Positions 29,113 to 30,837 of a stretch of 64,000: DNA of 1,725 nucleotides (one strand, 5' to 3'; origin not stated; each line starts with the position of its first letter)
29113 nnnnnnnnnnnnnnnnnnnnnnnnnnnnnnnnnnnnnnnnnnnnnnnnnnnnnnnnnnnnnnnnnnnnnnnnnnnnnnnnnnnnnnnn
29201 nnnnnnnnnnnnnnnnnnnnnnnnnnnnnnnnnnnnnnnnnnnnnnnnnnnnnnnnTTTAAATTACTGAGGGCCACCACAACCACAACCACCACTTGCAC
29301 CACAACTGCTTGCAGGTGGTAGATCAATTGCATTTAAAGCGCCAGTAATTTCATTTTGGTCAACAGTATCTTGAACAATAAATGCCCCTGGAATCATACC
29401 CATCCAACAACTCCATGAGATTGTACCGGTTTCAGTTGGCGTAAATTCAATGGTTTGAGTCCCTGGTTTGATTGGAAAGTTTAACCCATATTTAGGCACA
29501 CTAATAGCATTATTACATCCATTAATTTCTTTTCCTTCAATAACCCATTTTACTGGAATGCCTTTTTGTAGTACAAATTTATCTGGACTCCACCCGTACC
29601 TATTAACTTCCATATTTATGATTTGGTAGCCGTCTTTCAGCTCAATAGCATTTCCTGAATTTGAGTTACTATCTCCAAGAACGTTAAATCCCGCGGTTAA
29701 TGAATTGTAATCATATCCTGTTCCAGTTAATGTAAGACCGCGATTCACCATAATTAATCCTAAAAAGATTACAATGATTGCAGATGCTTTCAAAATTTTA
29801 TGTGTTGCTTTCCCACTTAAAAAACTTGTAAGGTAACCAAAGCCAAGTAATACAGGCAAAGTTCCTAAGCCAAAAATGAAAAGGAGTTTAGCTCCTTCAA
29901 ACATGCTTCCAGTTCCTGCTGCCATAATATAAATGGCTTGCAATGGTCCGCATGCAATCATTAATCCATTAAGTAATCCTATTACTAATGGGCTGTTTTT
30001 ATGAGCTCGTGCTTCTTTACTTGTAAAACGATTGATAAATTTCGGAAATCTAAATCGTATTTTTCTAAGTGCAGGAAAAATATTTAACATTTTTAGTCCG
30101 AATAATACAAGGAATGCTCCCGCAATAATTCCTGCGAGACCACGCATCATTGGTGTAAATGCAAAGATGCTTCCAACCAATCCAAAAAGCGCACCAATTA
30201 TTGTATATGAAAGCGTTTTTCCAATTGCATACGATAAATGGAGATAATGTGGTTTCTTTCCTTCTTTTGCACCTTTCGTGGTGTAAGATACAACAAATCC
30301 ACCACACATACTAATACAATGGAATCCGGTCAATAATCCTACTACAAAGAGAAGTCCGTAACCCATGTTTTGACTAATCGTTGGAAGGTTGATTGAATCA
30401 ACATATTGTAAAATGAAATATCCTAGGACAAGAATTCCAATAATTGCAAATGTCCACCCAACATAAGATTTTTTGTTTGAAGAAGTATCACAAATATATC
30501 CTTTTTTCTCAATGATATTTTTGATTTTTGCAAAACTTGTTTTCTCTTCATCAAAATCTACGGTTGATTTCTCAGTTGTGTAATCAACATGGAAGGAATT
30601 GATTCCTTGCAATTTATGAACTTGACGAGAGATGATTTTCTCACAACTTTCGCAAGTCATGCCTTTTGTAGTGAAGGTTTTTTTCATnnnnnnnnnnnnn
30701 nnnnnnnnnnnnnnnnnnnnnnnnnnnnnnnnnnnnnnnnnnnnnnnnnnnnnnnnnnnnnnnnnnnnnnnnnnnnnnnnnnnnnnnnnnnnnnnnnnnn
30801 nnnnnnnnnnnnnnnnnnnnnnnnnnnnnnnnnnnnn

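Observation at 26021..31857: Copper/heavy-metal homeostasis island with an unusual HMA–DsbD-like–cupredoxin fusion and a membrane-anchored HTH sensor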

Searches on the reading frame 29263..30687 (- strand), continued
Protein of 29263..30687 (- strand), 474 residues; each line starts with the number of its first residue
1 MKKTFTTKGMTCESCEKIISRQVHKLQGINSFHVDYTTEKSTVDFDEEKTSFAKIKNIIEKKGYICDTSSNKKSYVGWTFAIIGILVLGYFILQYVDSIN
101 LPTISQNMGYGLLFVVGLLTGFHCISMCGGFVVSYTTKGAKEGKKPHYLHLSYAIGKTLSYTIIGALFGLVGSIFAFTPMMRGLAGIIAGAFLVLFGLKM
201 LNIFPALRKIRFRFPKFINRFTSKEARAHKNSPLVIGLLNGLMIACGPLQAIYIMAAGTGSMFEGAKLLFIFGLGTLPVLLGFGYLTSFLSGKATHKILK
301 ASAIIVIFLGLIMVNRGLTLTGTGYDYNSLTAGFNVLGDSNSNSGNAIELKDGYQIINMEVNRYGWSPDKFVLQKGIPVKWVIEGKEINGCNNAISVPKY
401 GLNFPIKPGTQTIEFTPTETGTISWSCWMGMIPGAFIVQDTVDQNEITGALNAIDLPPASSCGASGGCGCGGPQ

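Call 40: search_protein_families(library=pfam, proteins=[L081:2675-4366:-, L081:2702-4354:+, L081:4281-5501:+, L081:5427-6062:-, L081:6001-7581:+, L081:7634-8194:+, L081:7479-8258:-, L081:8225-9133:+, L081:9639-10439:-, L081:10564-11448:+], max_evalue=0.001)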
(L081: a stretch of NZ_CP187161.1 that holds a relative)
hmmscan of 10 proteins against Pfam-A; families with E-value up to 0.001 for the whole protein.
L081:2675-4366:- (563 aa): 0 families

L081:2702-4354:+ (550 aa): 1 family
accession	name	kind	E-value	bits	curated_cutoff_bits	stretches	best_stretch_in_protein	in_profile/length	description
PF01654.22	Cyt_bd_oxida_I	-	4.2e-176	586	26.2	1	34-526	1-418/418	Cytochrome bd terminal oxidase subunit I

L081:4281-5501:+ (406 aa): 1 family
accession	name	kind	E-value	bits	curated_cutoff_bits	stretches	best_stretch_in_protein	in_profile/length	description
PF02322.20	Cyt_bd_oxida_II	-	2.8e-101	339.3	35.6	1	35-388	1-301/302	Cytochrome bd terminal oxidase subunit II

L081:5427-6062:- (211 aa): 0 families

L081:6001-7581:+ (526 aa): 4 families
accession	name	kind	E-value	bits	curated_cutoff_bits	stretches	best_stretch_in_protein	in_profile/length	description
PF13386.12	DsbD_2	-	5.2e-44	151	24.9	1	120-317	2-198/199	Cytochrome C biogenesis protein transmembrane region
PF00403.32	HMA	-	2.7e-13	50.5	24.8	1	8-67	3-62/62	Heavy-metal-associated domain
PF01476.26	LysM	-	9.1e-08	32.4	20.9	1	478-524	1-43/43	LysM domain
PF13473.12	Cupredoxin_1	-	2.3e-06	28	27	1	351-437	15-101/104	Cupredoxin-like domain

L081:7634-8194:+ (186 aa): 0 families

L081:7479-8258:- (259 aa): 0 families

L081:8225-9133:+ (302 aa): 1 family
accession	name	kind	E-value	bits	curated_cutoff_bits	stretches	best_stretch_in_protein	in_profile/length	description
PF03372.29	Exo_endo_phos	-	9.6e-34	117.4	24.5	1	46-294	1-225/225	Endonuclease/Exonuclease/phosphatase family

L081:9639-10439:- (266 aa): 1 family
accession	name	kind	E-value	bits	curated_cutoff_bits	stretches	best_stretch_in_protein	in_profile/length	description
PF01925.25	TauE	-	2e-50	172.1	32.6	1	14-252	3-236/237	Sulfite exporter TauE/SafE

L081:10564-11448:+ (294 aa): 2 families
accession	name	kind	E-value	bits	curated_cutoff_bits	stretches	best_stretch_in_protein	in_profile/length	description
PF00753.33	Lactamase_B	-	1.4e-22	81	22.7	1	27-204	15-196/196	Metallo-beta-lactamase superfamily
PF12706.13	Lactamase_B_2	-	5.8e-05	23.2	27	1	32-168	5-148/200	Beta-lactamase superfamily domain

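Call 41: search_protein_families(library=pfam, proteins=[L072:899-4021:-, L072:4025-5296:-, L072:5851-7713:+, L072:7596-8534:+, L072:7695-8579:-, L072:8731-10113:+, L072:10261-10797:+, L072:10270-10860:-, L072:10891-11349:-, L072:5474-5689:+], max_evalue=0.001)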
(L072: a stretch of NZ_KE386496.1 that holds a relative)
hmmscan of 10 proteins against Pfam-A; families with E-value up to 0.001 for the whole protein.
L072:899-4021:- (1040 aa): 1 family
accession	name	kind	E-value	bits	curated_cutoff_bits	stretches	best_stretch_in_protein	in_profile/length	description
PF00873.25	ACR_tran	-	3.5e-271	902.7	28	1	4-1009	2-1020/1021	AcrB/AcrD/AcrF family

L072:4025-5296:- (423 aa): 3 families
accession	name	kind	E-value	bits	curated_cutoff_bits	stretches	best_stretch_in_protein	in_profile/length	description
PF16576.10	HlyD_D23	-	2.4e-31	109.1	30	1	108-306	21-214/214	Barrel-sandwich domain of CusB or HlyD membrane-fusion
PF13437.12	HlyD_3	-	3.9e-14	53.7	22.2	1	202-303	1-106/106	HlyD family secretion protein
PF13533.13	Biotin_lipoyl_2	-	0.00012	22.3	29.8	0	109-131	3-25/32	Biotin-lipoyl like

L072:5851-7713:+ (620 aa): 4 families
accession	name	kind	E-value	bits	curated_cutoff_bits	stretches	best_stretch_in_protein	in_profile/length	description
PF13386.12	DsbD_2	-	9.7e-46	156.6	24.9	1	167-364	2-198/199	Cytochrome C biogenesis protein transmembrane region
PF00403.32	HMA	-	4.6e-12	46.6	24.8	1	52-111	2-61/62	Heavy-metal-associated domain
PF01476.26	LysM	-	1.4e-05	25.4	20.9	1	561-607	1-43/43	LysM domain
PF23457.1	LysM2_NFP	-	9.1e-05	22.9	36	1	560-607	7-54/56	NFP LysM2 domain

L072:7596-8534:+ (312 aa): 0 families

L072:7695-8579:- (294 aa): 6 families
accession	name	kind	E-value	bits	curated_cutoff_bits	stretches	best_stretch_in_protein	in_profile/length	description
PF01738.24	DLH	-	2.1e-57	194.7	21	1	70-290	2-216/217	Dienelactone hydrolase family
PF00326.27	Peptidase_S9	-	2.1e-07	31.1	22.6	0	217-266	143-192/213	Prolyl oligopeptidase family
PF02230.22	Abhydrolase_2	-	1.1e-06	29.1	23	1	145-261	86-199/217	Phospholipase/Carboxylesterase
PF12146.15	Hydrolase_4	-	0.00037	20.3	27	0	209-266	182-237/239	Serine aminopeptidase, S33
PF08840.17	BAAT_C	-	0.00056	20.4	20.9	0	201-270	97-167/210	BAAT / Acyl-CoA thioester hydrolase C terminal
PF02129.25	Peptidase_S15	-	0.00085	19.5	23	0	147-193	78-125/262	X-Pro dipeptidyl-peptidase (S15 family)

L072:8731-10113:+ (460 aa): 1 family
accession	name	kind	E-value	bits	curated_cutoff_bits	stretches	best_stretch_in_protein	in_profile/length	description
PF00375.23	SDF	-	1.5e-107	360.4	27.9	1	40-429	1-385/387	Sodium:dicarboxylate symporter family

L072:10261-10797:+ (178 aa): 3 families
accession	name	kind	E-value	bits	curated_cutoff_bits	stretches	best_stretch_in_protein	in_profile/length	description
PF06897.17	DUF1269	-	2.1e-36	124.7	26.9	1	70-168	1-99/100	Protein of unknown function (DUF1269)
PF13441.11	Gly-zipper_YMGG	-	6.9e-07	29.3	28.9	1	62-105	3-42/45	YMGG-like Gly-zipper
PF13436.11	Gly-zipper_OmpA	-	2.3e-05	24.5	27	1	63-105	1-43/44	Glycine-zipper domain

L072:10270-10860:- (196 aa): 0 families

L072:10891-11349:- (152 aa): 0 families

L072:5474-5689:+ (71 aa): 0 families

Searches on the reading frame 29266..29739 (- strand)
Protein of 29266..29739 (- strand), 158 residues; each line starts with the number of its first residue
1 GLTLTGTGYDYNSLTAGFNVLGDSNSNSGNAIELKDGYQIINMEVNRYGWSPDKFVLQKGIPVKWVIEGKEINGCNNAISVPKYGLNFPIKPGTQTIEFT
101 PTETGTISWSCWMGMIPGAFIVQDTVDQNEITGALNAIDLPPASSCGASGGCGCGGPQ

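Call 5: search_protein_families(library=pfam, proteins=[window:29266-29739:-], max_evalue=10)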
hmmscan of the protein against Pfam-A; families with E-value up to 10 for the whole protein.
seq(158 aa): 2 families
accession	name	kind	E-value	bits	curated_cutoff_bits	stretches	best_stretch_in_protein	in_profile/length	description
PF13473.12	Cupredoxin_1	-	0.0013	19.2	27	1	35-122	17-104/104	Cupredoxin-like domain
PF14183.11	YwpF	-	0.18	12.2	28.1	1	18-58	8-47/133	YwpF-like protein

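Call 25: predict_structure(alignment_id=A2)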
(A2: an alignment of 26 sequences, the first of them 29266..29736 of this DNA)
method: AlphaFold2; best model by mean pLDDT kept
length: 157 residues; sequences in the alignment: 26
mean_pLDDT: 72.6   pTM: 0.61
mean pLDDT of the five models: 72.6, 71.6, 70.6, 69.9, 68.3
residues with pLDDT >= 90: 68; 70-90: 28; 50-70: 16; < 50: 45
segments of 3 or more residues with pLDDT < 50: 1-29, 142-157
pLDDT, mean of each block of 10 residues (from residue 1): 40 39 35 82 90 91 94 90 92 95 93 88 75 66 43 39
secondary structure, 60 per line:
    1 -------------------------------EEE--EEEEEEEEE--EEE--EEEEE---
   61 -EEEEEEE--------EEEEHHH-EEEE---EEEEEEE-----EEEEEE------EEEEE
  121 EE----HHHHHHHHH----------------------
elements in order: E32-34 E37-45 E48-50 E53-57 E62-68 E77-80 E85-88 E92-98 E104-109 E116-122 H127-135

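Call 28: fold_search(model_id=the predicted structure, library=pdb)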
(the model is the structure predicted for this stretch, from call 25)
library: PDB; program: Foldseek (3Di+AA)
matches with E <= 10: 1198; with E <= 0.001: 166
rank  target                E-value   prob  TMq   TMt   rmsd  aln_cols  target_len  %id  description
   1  4f2e                  7.9e-11  1.00  0.57  0.90   2.7        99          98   32  Crystal structure of the Streptococcus pneumoniae D39 copper chaperone CupA with Cu(I) (released 2013-01-30)
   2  4f2f                  1.8e-09  1.00  0.55  0.85   1.2        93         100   31  Crystal structure of the metal binding domain (MBD) of the Streptococcus pneumoniae D39 Cu(I) exporting P-type ATPase Co (released 2013-01-30)
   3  4hci_A                3.4e-07  1.00  0.48  0.84   2.0        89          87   18  Uncharacterized Cupredoxin-like Domain Protein Cupredoxin_1 from Bacillus anthracis (released 2012-10-17)
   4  4hcf_B                3.8e-07  1.00  0.50  0.78   3.7        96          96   17  Crystal Structure of Uncharacterized Cupredoxin-like Domain Protein Cupredoxin_1 with Copper Bound from Bacillus anthr (released 2012-10-17)
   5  4hcf_A                5.5e-07  1.00  0.48  0.83   2.0        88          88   18  Crystal Structure of Uncharacterized Cupredoxin-like Domain Protein Cupredoxin_1 with Copper Bound from Bacillus anthr (released 2012-10-17)
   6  4hci_B                5.5e-07  1.00  0.50  0.82   3.1        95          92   17  Uncharacterized Cupredoxin-like Domain Protein Cupredoxin_1 from Bacillus anthracis (released 2012-10-17)
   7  4hcg_A                8.3e-07  1.00  0.49  0.79   3.0        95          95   17  Uncharacterized Cupredoxin-like Domain Protein Cupredoxin_1 with Zinc bound from Bacillus anthracis (released 2012-10-17)
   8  4hcg_B                1.7e-06  1.00  0.48  0.81   2.3        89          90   18  Uncharacterized Cupredoxin-like Domain Protein Cupredoxin_1 with Zinc bound from Bacillus anthracis (released 2012-10-17)
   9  5u7n_B                2.1e-06  1.00  0.51  0.68   2.1        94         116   15  CRYSTAL STRUCTURE OF A CHIMERIC CUA DOMAIN (SUBUNIT II) OF CYTOCHROME BA3 FROM THERMUS THERMOPHILUS WITH THE AMICYANIN (released 2017-11-22)
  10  5u7n_G                3.4e-06  1.00  0.51  0.71   2.1        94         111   15  CRYSTAL STRUCTURE OF A CHIMERIC CUA DOMAIN (SUBUNIT II) OF CYTOCHROME BA3 FROM THERMUS THERMOPHILUS WITH THE AMICYANIN (released 2017-11-22)
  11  2iwf_A                3.4e-06  1.00  0.52  0.15   2.9       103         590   16  Resting form of pink nitrous oxide reductase from Achromobacter Cycloclastes (released 2006-08-16)
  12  5u7n_E                3.6e-06  1.00  0.51  0.69   2.2        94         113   15  CRYSTAL STRUCTURE OF A CHIMERIC CUA DOMAIN (SUBUNIT II) OF CYTOCHROME BA3 FROM THERMUS THERMOPHILUS WITH THE AMICYANIN (released 2017-11-22)
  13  1fwx_C                3.6e-06  1.00  0.52  0.15   3.6       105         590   18  CRYSTAL STRUCTURE OF NITROUS OXIDE REDUCTASE FROM P. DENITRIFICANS (released 2001-09-25)
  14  1fwx_B                3.8e-06  1.00  0.52  0.15   3.6       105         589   18  CRYSTAL STRUCTURE OF NITROUS OXIDE REDUCTASE FROM P. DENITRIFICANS (released 2001-09-25)
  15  1fwx_D                4.3e-06  1.00  0.52  0.15   3.6       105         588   18  CRYSTAL STRUCTURE OF NITROUS OXIDE REDUCTASE FROM P. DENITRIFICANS (released 2001-09-25)
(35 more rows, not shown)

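Call 30: search_solved_structures(query=A2, max_evalue=1, show_alignments=3)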
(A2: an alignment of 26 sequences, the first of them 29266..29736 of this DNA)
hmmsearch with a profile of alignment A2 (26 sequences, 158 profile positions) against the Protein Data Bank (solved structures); distinct sequences matched with E-value up to 1: 4.
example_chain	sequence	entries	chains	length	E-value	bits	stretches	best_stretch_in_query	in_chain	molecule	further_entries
2mry_A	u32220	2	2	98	2.6e-17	66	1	30-123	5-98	Uncharacterized protein | CupA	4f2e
4f2f_A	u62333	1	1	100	1.6e-09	40.7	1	31-123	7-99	Cation-transporting ATPase, E1-E2 family protein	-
1iby_A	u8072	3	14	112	0.066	16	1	51-112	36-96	NITROSOCYANIN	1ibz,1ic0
7kwc_AAA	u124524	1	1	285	0.62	12.8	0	23-76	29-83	BtSGBP-B_31-285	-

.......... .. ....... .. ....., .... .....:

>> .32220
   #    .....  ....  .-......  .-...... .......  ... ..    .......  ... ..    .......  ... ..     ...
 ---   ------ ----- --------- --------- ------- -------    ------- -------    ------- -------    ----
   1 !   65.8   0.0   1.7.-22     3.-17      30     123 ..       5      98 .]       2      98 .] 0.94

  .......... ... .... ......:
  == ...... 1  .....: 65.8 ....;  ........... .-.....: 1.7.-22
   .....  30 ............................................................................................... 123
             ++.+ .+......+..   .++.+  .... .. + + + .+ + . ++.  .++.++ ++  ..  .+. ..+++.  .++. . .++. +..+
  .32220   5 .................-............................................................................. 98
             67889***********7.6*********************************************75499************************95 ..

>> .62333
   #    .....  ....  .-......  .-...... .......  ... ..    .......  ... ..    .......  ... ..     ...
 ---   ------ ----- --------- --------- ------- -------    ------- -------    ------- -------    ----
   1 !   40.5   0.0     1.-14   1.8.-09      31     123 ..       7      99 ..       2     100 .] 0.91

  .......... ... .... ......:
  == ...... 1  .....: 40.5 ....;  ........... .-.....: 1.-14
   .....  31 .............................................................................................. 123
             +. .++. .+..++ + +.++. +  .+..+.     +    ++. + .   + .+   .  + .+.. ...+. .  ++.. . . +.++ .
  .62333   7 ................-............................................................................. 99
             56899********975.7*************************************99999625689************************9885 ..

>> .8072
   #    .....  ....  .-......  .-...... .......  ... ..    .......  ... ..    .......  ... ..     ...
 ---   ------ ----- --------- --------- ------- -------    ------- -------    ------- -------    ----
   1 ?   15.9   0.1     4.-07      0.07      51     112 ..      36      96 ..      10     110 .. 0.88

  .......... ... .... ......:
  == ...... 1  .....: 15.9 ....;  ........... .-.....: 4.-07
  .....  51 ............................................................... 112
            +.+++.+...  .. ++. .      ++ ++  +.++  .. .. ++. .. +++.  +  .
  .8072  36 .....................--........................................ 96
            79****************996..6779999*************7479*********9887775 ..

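Call 74: search_protein_representatives(alignment_id=A2)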
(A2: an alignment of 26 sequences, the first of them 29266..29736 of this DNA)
Query: 26 sequences, 158 profile positions. Proteins with E-value up to 0.001 (for the whole library): 3241; up to 1e-10: 1641; up to 1e-30: 180. The best 150 are listed.
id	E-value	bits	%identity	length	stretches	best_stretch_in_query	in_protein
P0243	3.9e-115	396.9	-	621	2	36-157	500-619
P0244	1.9e-110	381.7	-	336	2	22-157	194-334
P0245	1.0e-101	353.3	-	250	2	14-157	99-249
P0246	1.2e-81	288.1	-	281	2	22-131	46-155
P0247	1.0e-71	255.9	-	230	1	1-157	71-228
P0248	1.3e-70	252.2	-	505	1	1-157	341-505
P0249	5.8e-63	227.4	-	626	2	29-157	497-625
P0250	1.4e-61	222.9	-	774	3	29-149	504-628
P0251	3.3e-61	221.7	-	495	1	1-157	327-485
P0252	6.4e-59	214.3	-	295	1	1-157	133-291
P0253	3.6e-58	211.8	-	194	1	34-157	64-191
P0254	3.0e-57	208.8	-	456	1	1-149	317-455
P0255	3.7e-57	208.5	-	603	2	31-155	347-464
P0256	6.0e-55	201.4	-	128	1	2-123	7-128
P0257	1.2e-54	200.4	-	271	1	23-157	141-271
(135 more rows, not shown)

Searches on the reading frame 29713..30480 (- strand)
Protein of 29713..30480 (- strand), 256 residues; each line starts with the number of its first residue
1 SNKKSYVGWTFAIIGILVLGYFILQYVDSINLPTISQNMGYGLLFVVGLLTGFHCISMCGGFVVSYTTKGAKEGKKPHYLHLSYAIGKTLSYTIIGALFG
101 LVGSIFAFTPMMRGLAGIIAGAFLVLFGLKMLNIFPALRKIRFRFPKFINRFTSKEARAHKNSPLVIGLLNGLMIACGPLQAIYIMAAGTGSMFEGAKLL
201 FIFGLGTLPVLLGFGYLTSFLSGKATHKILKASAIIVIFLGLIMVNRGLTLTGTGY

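Call 67: search_solved_structures(query=window:29713-30480:-, max_evalue=10, show_alignments=3)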
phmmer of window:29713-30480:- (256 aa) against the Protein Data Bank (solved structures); distinct sequences matched with E-value up to 10: 0.

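Call 71: search_solved_structures(query=A5, max_evalue=10, show_alignments=3)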
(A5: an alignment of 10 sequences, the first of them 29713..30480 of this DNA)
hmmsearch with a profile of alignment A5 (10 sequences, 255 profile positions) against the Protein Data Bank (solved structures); distinct sequences matched with E-value up to 10: 1.
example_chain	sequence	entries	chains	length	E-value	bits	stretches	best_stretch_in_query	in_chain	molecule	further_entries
3g25_A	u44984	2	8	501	2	11.2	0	59-100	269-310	Glycerol kinase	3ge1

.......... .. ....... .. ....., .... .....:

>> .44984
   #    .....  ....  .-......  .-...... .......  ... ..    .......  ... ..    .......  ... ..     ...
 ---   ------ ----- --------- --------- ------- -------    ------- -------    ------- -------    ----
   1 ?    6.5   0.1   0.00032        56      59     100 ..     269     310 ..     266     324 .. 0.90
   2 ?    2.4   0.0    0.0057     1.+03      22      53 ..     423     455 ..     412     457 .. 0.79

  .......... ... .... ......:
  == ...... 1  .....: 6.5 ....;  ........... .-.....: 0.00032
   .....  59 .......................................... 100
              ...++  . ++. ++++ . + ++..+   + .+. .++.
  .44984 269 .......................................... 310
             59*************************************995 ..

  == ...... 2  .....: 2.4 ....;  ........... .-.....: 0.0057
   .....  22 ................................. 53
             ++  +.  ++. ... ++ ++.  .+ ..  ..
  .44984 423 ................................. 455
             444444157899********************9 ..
